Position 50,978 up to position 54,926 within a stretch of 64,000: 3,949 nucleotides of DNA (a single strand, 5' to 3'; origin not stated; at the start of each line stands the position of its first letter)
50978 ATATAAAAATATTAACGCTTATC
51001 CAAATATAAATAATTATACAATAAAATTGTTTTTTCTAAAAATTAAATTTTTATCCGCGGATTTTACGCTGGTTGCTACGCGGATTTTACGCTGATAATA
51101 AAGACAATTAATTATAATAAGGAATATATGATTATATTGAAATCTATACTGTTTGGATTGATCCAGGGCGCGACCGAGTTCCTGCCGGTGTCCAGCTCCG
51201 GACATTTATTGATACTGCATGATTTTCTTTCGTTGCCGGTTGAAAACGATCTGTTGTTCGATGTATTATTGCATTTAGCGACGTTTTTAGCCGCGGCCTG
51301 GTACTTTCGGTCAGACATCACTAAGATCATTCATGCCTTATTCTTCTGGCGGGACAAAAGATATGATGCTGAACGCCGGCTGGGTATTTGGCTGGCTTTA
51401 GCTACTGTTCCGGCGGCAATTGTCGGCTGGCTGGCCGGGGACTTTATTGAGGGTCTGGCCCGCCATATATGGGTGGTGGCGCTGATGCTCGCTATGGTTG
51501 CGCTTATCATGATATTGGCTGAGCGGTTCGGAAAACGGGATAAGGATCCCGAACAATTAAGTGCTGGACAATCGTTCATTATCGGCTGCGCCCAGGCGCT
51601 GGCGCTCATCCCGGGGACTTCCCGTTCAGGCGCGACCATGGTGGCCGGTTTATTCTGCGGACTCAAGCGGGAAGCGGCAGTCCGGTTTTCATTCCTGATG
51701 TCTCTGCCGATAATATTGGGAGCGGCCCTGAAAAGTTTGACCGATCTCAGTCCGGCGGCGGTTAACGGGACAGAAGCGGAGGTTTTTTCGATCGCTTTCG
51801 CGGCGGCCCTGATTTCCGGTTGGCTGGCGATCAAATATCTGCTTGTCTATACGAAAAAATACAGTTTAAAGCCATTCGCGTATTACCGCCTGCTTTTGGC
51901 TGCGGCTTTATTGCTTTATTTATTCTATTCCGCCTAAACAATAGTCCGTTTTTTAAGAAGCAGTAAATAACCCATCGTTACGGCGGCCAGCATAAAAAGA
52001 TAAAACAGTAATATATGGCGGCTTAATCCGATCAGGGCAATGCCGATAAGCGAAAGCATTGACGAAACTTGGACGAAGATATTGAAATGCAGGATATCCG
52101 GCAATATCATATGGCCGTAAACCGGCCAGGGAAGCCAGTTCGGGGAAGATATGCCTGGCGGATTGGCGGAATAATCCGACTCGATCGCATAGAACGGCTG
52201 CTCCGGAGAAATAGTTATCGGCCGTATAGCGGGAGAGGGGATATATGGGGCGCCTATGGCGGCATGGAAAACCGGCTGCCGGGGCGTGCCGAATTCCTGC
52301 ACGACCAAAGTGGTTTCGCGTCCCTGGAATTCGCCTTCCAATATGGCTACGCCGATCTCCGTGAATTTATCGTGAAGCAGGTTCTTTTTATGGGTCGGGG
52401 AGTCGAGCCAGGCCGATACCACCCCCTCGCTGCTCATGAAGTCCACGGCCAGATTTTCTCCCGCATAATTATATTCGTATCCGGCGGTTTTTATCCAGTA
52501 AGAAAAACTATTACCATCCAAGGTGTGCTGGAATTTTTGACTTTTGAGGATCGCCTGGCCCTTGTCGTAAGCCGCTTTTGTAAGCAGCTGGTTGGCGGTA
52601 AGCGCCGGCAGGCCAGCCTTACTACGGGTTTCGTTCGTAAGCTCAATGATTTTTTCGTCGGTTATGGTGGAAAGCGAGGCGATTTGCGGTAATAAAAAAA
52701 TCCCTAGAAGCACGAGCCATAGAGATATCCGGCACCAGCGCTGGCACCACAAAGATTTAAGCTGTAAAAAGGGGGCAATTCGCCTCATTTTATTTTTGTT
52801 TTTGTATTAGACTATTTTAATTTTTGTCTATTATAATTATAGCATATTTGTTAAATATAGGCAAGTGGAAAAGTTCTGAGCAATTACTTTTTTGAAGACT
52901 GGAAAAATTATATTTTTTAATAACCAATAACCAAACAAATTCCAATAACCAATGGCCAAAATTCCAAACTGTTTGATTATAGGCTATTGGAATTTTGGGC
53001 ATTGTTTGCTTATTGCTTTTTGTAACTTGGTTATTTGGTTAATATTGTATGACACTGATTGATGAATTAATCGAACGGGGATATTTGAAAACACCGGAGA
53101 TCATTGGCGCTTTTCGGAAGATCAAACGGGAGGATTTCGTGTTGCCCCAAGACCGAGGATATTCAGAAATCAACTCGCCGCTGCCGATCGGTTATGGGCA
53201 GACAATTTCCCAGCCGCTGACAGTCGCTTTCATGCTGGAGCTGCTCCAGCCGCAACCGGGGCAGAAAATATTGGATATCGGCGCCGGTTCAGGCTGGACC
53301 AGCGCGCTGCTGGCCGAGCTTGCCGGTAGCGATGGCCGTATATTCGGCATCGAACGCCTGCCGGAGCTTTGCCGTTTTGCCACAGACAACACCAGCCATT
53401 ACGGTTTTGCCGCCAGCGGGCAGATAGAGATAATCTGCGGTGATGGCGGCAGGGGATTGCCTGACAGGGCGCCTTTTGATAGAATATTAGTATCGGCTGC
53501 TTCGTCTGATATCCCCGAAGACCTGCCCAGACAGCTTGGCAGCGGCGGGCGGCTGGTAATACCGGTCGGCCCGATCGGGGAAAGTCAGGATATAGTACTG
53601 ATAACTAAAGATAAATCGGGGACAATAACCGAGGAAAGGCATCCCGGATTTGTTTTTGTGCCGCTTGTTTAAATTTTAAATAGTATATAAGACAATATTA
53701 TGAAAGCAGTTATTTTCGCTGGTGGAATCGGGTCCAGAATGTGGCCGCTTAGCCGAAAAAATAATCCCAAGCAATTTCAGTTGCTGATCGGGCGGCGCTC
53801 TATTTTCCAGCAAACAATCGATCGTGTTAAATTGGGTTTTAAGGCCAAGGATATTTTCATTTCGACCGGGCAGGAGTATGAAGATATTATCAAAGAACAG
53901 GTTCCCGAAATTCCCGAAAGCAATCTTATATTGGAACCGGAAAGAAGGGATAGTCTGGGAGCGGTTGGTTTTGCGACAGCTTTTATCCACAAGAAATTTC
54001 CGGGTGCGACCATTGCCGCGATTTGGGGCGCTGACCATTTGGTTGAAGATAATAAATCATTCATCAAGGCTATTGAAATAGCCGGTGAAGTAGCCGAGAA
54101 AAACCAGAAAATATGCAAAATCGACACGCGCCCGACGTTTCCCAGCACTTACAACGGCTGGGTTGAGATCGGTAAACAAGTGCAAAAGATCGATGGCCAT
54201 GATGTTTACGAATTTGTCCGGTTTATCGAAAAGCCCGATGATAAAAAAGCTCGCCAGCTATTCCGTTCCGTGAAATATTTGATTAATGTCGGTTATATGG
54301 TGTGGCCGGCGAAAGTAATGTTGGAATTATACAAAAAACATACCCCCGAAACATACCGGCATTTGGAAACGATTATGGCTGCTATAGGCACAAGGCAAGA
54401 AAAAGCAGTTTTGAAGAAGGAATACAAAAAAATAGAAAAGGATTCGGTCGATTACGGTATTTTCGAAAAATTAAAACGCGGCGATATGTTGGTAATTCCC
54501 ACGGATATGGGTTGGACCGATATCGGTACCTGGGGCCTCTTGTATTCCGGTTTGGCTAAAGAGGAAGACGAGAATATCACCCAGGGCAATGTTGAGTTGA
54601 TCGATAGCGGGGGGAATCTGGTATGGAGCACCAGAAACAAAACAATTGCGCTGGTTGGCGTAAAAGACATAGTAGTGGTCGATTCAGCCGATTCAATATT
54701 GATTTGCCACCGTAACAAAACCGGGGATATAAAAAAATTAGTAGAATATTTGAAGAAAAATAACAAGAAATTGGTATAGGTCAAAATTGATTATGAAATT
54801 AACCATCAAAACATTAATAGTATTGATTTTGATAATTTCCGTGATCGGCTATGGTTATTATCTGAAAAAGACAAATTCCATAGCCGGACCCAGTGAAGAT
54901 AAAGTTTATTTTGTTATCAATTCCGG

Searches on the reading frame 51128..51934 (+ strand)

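Call 16: search_protein_families(library=pfam, proteins=[window:51128-51934:+], max_evalue=0.001)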
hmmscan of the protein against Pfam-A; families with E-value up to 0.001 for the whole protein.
window:51128-51934:+ (269 aa): 3 families
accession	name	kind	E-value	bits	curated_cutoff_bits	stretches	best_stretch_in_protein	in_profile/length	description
PF02673.24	BacA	-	3.2e-79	266.7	33.4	1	7-259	2-256/257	Bacitracin resistance protein BacA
PF01925.25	TauE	-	1.7e-06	28.3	32.6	1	64-260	46-235/237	Sulfite exporter TauE/SafE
PF02659.21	Mntp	-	0.00074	19.8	24.4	0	83-155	8-84/152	Putative manganese efflux pump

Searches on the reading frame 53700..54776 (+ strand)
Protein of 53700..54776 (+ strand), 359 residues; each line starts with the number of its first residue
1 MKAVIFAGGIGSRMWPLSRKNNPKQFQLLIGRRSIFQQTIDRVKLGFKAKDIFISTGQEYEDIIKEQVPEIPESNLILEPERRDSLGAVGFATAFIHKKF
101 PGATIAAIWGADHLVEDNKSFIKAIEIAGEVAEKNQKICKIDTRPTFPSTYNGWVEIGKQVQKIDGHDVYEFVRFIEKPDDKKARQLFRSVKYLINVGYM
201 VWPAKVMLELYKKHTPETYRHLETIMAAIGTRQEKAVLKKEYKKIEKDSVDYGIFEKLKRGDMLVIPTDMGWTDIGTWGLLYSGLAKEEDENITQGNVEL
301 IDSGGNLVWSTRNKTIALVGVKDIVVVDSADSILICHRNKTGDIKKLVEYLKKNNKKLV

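Call 16: search_protein_families(library=pfam, proteins=[window:53700-54776:+], max_evalue=0.001)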
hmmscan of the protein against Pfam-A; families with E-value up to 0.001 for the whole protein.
window:53700-54776:+ (359 aa): 2 families
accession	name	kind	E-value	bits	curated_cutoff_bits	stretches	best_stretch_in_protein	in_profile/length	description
PF00483.29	NTP_transferase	-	3.2e-28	99.4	21.2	1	2-288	1-242/245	Nucleotidyl transferase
PF22640.1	ManC_GMP_beta-helix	-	2.6e-13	50.1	27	1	297-351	2-55/55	MannoseP isomerase/GMP-like beta-helix domain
